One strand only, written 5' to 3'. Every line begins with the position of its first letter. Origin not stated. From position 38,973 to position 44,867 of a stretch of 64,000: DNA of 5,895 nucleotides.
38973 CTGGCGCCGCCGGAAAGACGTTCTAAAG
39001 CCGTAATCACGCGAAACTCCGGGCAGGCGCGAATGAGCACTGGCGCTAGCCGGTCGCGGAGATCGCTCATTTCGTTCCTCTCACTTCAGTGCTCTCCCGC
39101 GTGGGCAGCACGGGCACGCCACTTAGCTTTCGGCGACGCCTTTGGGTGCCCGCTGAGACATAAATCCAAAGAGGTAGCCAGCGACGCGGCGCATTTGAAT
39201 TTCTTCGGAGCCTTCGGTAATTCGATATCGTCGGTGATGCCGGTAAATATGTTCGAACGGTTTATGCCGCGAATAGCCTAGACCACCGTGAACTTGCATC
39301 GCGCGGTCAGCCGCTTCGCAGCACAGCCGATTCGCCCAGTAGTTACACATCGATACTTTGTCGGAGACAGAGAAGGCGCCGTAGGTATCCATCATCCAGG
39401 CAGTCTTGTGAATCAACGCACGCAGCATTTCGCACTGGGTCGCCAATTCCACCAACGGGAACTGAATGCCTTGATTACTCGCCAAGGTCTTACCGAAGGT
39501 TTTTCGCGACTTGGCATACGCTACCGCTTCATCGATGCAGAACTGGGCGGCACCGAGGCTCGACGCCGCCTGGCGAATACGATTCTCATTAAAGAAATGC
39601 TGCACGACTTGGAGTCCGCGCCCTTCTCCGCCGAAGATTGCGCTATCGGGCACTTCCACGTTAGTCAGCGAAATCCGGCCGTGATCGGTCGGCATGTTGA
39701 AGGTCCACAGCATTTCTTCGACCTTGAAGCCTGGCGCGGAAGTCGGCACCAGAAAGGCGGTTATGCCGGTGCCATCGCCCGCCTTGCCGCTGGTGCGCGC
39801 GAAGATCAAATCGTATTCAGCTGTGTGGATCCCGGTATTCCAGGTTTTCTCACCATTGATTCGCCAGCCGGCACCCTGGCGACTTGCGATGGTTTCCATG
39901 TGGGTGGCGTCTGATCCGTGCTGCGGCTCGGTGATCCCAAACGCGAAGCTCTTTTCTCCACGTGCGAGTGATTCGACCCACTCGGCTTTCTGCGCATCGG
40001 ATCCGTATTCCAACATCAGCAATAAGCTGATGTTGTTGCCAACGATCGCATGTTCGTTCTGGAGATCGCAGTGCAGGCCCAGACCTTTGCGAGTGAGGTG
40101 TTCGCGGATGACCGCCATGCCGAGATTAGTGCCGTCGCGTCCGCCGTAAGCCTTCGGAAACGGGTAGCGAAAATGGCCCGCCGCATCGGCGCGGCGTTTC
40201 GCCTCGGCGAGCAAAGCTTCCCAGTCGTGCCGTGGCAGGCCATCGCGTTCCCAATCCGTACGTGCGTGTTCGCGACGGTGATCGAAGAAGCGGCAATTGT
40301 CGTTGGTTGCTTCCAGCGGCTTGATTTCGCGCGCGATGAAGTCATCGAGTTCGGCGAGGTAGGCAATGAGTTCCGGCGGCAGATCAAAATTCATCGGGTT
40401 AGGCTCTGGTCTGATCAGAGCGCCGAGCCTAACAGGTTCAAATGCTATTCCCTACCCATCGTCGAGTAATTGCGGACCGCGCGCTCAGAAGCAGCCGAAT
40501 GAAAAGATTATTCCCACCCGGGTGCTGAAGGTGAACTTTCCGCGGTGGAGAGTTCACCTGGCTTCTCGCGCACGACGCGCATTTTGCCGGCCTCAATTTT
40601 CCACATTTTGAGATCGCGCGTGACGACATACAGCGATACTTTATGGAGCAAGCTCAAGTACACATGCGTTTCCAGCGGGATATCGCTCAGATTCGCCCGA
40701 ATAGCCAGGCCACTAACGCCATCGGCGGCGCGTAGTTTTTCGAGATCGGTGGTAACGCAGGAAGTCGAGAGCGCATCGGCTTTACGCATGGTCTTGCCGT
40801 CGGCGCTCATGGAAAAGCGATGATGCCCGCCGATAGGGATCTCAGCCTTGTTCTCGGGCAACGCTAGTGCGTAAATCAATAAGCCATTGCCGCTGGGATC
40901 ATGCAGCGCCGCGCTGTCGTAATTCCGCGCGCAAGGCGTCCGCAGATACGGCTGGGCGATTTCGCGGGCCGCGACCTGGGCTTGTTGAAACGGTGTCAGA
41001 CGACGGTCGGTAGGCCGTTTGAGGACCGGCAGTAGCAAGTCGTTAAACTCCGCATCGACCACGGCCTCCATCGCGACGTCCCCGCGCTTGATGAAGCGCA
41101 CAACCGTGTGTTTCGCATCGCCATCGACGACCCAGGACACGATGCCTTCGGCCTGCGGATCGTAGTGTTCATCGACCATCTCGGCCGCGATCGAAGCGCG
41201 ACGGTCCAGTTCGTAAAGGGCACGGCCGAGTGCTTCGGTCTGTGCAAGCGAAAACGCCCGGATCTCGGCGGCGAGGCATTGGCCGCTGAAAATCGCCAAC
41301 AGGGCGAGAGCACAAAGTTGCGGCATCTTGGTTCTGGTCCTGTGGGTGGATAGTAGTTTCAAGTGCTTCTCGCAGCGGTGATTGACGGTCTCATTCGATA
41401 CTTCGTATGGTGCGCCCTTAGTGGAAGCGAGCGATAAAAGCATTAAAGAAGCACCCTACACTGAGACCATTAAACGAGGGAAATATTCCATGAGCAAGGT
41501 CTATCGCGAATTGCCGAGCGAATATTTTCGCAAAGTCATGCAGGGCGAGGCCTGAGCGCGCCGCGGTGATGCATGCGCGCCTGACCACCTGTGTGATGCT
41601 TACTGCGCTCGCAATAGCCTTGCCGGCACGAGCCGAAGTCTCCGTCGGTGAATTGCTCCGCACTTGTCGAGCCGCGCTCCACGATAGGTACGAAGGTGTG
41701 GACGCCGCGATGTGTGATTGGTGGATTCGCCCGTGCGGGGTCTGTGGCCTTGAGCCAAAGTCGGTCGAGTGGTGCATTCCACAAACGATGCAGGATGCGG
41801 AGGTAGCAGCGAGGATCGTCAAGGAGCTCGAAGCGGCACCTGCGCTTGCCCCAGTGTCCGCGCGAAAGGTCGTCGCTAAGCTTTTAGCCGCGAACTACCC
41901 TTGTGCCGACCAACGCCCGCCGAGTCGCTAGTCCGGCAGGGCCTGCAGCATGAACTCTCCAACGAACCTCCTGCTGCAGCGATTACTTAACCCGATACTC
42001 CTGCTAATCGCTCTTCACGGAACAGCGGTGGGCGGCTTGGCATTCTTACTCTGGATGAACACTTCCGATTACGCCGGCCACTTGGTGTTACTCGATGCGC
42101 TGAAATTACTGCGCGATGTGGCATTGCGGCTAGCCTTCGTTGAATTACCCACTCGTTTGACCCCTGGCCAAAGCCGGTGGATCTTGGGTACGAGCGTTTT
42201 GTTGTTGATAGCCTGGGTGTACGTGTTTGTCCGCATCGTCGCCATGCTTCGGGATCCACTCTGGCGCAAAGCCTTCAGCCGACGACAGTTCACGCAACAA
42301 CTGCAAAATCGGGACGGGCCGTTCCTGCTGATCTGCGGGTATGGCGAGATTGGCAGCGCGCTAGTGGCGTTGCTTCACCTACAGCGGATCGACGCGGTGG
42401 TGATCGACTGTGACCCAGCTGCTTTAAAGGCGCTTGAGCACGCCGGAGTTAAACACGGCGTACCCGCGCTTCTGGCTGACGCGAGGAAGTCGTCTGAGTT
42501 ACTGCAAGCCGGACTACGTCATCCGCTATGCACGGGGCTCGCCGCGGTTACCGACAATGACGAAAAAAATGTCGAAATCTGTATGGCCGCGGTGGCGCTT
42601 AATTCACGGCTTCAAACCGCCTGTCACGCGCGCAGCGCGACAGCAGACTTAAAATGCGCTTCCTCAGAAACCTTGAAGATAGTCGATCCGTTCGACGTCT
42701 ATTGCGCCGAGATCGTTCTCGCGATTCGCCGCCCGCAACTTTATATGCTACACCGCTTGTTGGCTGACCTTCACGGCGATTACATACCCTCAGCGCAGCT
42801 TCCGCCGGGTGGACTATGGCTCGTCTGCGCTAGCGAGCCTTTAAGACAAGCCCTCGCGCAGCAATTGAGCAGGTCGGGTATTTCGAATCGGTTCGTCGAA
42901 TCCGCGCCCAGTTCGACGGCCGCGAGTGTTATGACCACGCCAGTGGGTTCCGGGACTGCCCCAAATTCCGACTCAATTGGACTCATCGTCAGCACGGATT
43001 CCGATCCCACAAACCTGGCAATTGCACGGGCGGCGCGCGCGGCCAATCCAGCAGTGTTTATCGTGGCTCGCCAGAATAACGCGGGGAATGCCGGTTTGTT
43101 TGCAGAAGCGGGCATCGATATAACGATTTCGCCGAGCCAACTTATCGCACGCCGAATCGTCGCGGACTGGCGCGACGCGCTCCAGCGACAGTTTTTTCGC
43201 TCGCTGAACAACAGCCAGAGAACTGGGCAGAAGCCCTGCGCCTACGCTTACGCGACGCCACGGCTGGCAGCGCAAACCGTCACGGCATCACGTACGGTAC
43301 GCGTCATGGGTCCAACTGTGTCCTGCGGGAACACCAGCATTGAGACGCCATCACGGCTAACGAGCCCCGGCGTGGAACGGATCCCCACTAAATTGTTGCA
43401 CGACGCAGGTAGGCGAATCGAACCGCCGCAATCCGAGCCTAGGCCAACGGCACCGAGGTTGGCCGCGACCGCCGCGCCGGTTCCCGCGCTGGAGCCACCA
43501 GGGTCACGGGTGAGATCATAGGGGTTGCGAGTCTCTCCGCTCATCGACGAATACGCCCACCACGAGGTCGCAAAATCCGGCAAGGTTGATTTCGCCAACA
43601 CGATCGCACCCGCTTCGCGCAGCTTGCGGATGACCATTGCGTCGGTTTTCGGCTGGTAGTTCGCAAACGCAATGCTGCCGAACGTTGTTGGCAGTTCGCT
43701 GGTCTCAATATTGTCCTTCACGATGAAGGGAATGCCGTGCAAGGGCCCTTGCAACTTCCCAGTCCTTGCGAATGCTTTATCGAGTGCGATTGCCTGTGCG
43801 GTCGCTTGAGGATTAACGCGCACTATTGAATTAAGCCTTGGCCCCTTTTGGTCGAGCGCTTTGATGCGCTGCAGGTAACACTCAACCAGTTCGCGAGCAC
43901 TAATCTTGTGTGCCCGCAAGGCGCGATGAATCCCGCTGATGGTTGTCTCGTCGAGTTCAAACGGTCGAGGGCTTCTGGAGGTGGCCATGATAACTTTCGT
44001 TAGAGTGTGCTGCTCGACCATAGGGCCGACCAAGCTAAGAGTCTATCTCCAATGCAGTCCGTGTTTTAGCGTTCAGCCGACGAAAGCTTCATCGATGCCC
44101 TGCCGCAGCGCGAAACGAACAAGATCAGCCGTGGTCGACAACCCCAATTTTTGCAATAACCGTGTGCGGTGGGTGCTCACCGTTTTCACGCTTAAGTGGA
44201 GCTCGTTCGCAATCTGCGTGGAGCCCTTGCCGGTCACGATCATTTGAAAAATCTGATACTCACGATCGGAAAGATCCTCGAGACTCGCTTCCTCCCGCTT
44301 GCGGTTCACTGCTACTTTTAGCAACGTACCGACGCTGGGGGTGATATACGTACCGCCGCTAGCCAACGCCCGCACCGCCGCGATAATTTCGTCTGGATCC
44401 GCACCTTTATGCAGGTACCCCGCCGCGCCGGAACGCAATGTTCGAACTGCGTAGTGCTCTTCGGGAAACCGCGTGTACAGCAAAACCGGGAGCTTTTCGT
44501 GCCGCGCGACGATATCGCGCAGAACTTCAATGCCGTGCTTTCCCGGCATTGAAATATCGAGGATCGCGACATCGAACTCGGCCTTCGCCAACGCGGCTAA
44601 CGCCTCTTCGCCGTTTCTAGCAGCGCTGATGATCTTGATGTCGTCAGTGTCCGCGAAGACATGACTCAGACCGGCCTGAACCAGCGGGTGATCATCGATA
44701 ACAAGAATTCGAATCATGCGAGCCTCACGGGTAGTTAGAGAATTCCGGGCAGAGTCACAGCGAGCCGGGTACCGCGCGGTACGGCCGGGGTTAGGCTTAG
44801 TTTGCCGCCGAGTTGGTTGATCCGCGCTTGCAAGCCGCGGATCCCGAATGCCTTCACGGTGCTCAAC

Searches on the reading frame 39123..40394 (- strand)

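Call 65: search_protein_families(library=pfam, proteins=[window:39123-40394:-], max_evalue=0.00001)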
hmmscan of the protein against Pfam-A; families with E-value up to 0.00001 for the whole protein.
window:39123-40394:- (423 aa): 4 families
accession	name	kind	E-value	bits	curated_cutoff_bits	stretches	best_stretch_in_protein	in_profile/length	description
PF00441.29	Acyl-CoA_dh_1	-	1.1e-45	155.8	22.4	1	258-405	1-146/150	Acyl-CoA dehydrogenase, C-terminal domain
PF02770.24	Acyl-CoA_dh_M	-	8.9e-20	71.1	33.3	1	151-246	1-97/97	Acyl-CoA dehydrogenase, middle domain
PF08028.16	Acyl-CoA_dh_2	-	2.2e-11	44.6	22.7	1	275-385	3-121/134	Acyl-CoA dehydrogenase, C-terminal domain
PF02771.21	Acyl-CoA_dh_N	-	2.8e-10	41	22.9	1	44-147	22-113/113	Acyl-CoA dehydrogenase, N-terminal domain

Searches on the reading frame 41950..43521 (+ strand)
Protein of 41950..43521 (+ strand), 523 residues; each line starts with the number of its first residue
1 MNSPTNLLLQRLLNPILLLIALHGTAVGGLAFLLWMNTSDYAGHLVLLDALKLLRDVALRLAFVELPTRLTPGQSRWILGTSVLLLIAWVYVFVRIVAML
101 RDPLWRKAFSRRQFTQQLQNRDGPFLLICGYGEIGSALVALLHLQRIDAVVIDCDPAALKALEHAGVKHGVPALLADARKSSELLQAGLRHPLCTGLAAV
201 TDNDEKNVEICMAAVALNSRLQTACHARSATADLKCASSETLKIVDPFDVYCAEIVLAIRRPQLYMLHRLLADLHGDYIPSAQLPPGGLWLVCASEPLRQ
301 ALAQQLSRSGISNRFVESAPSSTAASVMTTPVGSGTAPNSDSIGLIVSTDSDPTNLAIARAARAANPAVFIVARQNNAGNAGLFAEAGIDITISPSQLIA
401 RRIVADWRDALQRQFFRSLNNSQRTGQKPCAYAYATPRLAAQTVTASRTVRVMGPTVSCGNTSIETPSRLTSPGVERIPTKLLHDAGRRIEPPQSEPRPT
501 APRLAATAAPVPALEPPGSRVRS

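Call 65: search_protein_families(library=pfam, proteins=[window:41950-43521:+], max_evalue=0.00001)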
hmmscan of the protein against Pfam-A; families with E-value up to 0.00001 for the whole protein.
window:41950-43521:+ (523 aa): 1 family
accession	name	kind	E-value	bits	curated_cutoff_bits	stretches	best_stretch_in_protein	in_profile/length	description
PF02254.24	TrkA_N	-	9.5e-24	84.4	23.8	2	127-230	2-99/116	TrkA-N domain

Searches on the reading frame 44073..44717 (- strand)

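Call 4: search_protein_families(library=pfam, proteins=[window:44073-44717:-])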
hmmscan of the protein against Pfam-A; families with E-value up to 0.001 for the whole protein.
window:44073-44717:- (214 aa): 3 families
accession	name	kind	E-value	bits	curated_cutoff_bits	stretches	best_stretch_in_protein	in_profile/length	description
PF00072.30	Response_reg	-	4.2e-27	94.9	30.2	1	4-116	1-111/111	Response regulator receiver domain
PF00196.25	GerE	-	1.2e-17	63.7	23.5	1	149-203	3-57/57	Bacterial regulatory proteins, luxR family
PF08281.18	Sigma70_r4_2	-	0.0004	20.4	25.7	1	145-191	7-54/54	Sigma-70, region 4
